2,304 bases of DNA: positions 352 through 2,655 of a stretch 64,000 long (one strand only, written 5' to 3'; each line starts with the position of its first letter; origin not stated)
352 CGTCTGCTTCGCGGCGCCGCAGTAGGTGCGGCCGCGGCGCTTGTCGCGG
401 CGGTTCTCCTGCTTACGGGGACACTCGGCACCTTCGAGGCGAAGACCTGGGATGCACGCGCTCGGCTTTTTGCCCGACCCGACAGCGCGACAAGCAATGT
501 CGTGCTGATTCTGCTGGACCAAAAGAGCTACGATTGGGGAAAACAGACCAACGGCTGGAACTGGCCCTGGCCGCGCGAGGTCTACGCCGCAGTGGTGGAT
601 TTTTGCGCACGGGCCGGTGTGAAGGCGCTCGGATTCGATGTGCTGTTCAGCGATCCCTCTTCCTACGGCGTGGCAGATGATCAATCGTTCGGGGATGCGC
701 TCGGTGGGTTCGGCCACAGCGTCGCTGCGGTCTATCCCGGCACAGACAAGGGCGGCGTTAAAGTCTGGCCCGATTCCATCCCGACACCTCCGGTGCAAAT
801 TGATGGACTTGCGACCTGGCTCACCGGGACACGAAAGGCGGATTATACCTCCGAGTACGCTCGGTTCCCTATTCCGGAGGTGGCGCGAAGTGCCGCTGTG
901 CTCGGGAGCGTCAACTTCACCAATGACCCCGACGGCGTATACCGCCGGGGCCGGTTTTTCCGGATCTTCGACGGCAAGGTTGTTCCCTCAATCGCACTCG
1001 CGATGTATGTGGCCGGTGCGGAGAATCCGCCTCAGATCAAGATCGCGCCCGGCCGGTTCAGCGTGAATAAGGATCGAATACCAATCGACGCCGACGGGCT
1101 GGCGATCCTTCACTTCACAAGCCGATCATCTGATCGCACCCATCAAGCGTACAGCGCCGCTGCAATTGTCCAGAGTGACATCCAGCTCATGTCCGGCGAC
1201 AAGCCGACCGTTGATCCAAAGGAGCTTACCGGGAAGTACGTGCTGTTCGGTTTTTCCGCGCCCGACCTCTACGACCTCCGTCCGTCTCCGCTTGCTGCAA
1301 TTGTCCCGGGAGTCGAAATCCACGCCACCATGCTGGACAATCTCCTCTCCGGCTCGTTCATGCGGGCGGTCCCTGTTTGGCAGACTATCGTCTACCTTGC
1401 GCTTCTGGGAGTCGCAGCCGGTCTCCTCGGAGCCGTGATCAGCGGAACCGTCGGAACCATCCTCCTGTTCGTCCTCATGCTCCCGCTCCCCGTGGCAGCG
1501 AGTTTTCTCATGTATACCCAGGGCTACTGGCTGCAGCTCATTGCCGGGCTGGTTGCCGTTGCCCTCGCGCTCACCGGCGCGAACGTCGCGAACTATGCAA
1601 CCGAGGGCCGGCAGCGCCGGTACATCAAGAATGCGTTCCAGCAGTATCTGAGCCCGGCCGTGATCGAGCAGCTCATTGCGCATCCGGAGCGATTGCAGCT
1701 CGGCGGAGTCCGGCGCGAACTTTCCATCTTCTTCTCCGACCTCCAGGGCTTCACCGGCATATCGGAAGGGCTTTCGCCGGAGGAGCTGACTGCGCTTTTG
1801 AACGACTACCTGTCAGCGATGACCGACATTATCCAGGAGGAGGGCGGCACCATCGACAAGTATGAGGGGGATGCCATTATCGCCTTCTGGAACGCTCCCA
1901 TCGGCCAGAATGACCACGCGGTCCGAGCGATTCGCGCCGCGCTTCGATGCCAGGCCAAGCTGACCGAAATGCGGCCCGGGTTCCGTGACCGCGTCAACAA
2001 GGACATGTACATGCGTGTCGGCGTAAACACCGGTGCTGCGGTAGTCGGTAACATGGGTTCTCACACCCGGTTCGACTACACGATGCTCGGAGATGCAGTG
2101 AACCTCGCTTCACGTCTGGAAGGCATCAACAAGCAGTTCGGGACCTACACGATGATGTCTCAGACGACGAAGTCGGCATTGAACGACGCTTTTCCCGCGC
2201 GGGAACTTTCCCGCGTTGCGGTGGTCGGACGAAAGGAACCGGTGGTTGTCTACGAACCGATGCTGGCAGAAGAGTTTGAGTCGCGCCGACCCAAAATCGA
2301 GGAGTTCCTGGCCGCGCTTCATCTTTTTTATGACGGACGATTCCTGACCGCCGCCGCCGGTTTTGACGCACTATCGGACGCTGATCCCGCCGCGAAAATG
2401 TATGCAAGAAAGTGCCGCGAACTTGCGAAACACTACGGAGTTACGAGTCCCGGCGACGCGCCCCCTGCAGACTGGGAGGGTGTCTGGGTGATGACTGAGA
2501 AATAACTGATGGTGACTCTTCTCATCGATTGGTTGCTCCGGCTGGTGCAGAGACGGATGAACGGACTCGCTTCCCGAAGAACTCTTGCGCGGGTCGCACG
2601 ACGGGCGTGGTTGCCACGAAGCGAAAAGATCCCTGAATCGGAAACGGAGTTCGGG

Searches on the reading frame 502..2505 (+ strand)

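Call 64: search_protein_families(library=pfam, proteins=[window:502-2505:+], max_evalue=0.00001)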
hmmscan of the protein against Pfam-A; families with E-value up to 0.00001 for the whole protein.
window:502-2505:+ (667 aa): 2 families
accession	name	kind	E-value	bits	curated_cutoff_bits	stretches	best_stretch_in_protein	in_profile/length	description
PF05226.16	CHASE2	-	4.1e-43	148.2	26.3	1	2-306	36-255/257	CHASE2 domain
PF00211.25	Guanylate_cyc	-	6.3e-21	75.2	21.9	1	406-580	8-176/183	Adenylate and Guanylate cyclase catalytic domain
